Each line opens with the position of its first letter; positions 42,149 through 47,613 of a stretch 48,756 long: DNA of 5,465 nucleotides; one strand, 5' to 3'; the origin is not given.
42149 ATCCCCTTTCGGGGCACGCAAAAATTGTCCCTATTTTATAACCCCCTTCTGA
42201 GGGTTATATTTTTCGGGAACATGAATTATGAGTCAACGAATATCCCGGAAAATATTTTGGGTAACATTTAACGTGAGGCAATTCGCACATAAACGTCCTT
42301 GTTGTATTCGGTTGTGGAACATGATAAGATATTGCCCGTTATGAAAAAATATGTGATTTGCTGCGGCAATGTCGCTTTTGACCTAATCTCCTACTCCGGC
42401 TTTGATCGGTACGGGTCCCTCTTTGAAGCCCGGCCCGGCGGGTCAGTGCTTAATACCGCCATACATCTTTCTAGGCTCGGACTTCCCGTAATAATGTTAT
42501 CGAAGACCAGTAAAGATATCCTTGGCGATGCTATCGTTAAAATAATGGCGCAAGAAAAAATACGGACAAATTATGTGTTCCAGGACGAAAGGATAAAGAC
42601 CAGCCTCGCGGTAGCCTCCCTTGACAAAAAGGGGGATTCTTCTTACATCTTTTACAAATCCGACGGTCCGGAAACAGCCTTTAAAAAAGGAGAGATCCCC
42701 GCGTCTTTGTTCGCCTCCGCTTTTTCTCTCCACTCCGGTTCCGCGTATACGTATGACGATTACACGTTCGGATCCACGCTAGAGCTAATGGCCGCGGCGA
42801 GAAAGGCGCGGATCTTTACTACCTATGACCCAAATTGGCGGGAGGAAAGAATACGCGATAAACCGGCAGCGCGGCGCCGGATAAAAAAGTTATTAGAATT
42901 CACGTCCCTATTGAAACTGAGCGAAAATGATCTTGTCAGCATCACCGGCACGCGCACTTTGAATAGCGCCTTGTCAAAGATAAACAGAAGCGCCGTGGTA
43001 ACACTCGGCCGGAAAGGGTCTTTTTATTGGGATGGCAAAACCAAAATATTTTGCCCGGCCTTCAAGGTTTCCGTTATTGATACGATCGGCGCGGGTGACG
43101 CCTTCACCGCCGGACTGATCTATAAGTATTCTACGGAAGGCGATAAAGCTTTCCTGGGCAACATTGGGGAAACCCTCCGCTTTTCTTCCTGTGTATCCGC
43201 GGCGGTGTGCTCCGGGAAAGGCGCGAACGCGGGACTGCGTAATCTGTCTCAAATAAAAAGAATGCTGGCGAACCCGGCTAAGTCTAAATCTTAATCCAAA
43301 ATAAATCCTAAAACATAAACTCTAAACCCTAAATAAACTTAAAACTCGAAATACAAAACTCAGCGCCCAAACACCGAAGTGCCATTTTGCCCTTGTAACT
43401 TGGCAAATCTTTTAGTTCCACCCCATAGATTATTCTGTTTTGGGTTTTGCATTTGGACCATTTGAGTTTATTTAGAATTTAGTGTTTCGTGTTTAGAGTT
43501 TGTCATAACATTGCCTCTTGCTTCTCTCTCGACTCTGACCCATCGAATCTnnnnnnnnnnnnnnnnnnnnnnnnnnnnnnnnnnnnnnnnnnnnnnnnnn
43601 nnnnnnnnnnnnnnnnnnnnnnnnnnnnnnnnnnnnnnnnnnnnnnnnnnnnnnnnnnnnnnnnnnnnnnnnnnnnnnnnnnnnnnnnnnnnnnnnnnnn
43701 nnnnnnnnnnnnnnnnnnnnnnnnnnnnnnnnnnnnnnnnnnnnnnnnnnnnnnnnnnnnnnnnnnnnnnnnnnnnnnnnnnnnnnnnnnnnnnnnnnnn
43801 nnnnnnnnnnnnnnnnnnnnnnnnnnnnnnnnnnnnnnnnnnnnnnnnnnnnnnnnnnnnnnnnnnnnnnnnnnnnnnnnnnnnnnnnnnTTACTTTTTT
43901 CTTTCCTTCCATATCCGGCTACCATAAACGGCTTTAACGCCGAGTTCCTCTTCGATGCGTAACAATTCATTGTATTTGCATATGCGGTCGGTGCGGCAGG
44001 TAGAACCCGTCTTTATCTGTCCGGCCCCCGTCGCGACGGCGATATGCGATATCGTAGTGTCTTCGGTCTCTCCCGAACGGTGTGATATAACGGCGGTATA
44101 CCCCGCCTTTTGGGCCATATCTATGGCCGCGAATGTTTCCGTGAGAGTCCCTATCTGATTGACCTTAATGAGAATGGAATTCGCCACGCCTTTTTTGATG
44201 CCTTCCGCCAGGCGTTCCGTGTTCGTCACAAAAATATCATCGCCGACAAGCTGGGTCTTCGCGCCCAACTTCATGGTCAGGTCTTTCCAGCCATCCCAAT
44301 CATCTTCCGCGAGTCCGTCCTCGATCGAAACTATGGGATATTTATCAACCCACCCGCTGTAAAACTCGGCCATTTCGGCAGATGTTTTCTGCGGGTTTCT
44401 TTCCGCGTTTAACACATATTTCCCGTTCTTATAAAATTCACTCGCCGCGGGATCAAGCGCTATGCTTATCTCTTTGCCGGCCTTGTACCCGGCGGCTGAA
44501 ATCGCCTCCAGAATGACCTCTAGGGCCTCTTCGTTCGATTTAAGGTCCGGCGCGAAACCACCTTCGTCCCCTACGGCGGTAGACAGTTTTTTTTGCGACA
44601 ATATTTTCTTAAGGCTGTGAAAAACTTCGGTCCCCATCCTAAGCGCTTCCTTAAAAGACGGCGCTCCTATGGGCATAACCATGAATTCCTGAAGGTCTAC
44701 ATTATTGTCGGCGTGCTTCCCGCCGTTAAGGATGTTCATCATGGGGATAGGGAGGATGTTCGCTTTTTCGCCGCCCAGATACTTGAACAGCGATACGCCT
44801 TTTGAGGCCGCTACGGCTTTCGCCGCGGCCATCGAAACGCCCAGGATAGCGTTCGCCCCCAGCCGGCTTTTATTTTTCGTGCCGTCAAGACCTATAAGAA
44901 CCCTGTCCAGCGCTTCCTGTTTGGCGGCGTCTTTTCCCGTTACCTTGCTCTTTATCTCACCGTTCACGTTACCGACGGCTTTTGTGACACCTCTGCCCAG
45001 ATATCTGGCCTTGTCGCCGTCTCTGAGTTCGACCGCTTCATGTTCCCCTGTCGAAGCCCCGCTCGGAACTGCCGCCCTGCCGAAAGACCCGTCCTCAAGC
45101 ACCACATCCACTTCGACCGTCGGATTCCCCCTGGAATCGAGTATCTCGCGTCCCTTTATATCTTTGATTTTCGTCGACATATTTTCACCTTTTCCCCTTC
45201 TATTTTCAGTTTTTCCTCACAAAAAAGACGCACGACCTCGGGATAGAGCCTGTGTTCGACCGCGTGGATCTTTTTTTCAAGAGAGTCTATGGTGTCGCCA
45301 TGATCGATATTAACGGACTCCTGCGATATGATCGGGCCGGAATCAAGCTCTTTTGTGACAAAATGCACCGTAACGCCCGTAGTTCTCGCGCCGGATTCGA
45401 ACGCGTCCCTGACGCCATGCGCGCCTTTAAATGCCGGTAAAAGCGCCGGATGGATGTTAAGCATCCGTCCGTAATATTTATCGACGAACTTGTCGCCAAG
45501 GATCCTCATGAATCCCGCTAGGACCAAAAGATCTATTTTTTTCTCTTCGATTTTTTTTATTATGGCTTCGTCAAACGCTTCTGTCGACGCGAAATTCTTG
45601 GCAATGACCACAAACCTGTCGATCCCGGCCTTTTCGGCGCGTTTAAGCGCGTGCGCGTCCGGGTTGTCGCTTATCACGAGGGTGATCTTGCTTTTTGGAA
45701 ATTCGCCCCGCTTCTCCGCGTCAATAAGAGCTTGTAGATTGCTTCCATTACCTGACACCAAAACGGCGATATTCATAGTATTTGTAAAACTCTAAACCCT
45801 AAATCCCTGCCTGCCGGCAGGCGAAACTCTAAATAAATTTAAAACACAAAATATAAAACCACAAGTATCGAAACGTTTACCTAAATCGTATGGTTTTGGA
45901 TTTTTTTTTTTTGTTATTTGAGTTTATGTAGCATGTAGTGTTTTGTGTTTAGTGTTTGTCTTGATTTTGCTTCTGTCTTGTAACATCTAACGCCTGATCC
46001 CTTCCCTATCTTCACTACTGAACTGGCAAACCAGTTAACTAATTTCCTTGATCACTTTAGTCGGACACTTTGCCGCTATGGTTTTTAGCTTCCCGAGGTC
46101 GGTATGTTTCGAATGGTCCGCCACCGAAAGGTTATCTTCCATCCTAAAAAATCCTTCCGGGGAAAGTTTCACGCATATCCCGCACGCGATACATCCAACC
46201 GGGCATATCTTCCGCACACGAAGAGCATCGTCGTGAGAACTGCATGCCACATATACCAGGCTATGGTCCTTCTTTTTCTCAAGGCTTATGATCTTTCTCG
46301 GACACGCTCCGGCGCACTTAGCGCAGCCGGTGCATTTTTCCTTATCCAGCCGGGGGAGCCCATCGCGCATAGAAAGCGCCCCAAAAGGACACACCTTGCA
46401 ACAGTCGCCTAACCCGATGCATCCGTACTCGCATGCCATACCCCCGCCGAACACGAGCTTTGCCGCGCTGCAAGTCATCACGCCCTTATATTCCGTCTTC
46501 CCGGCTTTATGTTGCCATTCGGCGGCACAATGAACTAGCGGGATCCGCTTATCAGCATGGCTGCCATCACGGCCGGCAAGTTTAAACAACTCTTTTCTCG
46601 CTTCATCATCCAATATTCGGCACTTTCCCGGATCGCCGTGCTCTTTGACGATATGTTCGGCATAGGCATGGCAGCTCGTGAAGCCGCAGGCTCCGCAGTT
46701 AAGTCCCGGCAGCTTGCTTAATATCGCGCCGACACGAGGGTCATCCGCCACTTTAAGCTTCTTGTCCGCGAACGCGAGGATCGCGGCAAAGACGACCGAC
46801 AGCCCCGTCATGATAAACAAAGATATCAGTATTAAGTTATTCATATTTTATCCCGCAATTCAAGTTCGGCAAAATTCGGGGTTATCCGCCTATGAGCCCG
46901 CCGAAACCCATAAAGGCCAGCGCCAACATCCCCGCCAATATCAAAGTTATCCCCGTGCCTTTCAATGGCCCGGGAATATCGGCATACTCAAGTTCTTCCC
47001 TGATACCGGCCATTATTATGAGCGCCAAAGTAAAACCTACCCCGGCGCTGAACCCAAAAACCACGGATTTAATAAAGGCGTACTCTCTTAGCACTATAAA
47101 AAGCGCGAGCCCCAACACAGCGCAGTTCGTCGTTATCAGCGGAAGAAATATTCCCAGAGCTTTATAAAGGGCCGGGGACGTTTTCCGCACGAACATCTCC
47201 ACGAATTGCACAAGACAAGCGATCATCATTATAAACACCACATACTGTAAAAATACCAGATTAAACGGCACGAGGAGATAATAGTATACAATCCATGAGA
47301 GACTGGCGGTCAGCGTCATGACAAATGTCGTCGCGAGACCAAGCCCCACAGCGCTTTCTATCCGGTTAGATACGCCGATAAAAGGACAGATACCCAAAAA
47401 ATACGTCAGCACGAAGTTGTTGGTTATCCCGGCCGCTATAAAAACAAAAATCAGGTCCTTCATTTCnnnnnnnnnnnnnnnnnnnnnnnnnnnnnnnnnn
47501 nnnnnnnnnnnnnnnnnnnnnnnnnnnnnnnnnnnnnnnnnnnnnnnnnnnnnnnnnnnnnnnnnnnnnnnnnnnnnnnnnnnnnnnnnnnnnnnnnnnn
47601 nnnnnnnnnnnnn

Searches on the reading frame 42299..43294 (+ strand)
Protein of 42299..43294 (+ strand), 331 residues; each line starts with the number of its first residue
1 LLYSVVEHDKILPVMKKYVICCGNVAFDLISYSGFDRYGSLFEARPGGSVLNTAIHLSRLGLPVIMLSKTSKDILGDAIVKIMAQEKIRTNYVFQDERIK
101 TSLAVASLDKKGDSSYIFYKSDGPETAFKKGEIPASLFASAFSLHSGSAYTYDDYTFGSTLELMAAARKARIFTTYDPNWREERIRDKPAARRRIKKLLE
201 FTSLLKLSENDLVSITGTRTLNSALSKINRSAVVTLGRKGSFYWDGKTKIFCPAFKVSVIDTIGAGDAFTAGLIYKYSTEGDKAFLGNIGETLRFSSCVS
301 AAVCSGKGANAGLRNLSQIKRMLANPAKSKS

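Call 57: search_protein_families(library=pfam, proteins=[window:42299-43294:+])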
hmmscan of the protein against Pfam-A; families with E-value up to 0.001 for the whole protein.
window:42299-43294:+ (331 aa): 1 family
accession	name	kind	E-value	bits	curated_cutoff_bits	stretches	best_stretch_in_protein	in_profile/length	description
PF00294.29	PfkB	-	1.5e-41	143.1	25.8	1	17-313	2-299/302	pfkB family carbohydrate kinase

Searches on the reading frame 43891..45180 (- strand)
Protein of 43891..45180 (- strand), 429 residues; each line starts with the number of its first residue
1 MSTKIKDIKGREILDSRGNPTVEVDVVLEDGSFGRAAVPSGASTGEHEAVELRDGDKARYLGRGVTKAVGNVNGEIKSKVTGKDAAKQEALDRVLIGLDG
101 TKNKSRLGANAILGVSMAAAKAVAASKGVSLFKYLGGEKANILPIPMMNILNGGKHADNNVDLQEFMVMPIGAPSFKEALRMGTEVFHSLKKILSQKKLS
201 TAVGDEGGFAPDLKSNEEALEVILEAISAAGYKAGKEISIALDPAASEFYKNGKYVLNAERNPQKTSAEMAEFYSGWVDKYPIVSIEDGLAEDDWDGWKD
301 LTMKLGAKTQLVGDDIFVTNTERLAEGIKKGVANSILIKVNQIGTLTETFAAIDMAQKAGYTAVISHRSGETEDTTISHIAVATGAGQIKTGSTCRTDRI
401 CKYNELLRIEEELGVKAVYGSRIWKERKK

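Call 57: search_protein_families(library=pfam, proteins=[window:43891-45180:-])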
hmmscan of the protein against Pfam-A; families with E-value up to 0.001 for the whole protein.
window:43891-45180:- (429 aa): 3 families
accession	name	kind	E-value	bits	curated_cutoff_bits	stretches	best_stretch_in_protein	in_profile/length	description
PF00113.28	Enolase_C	-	9.4e-134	445.8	21.5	1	141-421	2-289/296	Enolase, C-terminal TIM barrel domain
PF03952.21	Enolase_N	-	6.9e-60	201.4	35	1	5-135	1-131/131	Enolase, N-terminal domain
PF13378.12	MR_MLE_C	-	1e-05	25.8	29.4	1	267-388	56-175/219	Enolase C-terminal domain-like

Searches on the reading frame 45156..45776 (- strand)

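Call 74: search_protein_families(library=pfam, proteins=[window:45156-45776:-], max_evalue=0.01)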
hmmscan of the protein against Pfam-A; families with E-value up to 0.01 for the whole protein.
window:45156-45776:- (206 aa): 1 family
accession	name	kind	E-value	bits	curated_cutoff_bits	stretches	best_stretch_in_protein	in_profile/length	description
PF00551.24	Formyl_trans_N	-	1.1e-58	198.5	26.1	1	1-182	1-181/181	Formyl transferase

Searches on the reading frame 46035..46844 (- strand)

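Call 74: search_protein_families(library=pfam, proteins=[window:46035-46844:-], max_evalue=0.01)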
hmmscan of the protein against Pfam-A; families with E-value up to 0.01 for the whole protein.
window:46035-46844:- (269 aa): 11 families
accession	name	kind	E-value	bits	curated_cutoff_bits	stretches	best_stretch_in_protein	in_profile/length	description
PF04060.18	FeS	-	3.7e-12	46.2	23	1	45-76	1-32/33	Putative Fe-S cluster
PF12838.12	Fer4_7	-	2.4e-08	34.8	27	2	142-184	2-51/52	4Fe-4S dicluster domain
PF13370.11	Fer4_13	-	2.1e-07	32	24.5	1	218-266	6-57/58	4Fe-4S single cluster domain of Ferredoxin I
PF14697.11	Fer4_21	-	6.7e-06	26.6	35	2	141-187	7-58/59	4Fe-4S dicluster domain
PF00037.32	Fer4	-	1.4e-05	25.1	21.1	1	166-186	3-23/24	4Fe-4S binding domain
PF12797.12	Fer4_2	-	0.00012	22.3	24.5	1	164-182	3-21/22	4Fe-4S binding domain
PF13237.11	Fer4_10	-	0.00027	21.3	25.5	2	141-182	8-53/53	4Fe-4S dicluster domain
PF12837.12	Fer4_6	-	0.0003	21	25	1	167-185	5-23/24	4Fe-4S binding domain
PF13187.11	Fer4_9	-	0.00037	20.9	27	1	142-185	2-51/52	4Fe-4S dicluster domain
PF13484.11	Fer4_16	-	0.0013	19.9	30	0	170-227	1-62/66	4Fe-4S double cluster binding domain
PF13459.11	Fer4_15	-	0.003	18.7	22.4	0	165-219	2-64/66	4Fe-4S single cluster domain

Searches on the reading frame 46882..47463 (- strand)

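Call 74: search_protein_families(library=pfam, proteins=[window:46882-47463:-], max_evalue=0.01)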
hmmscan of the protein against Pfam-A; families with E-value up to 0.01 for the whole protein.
window:46882-47463:- (193 aa): 1 family
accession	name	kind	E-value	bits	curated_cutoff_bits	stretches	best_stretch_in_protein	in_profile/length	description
PF02508.19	Rnf-Nqr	-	4.7e-58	196.5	23.8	1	7-191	4-174/174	Rnf-Nqr subunit, membrane protein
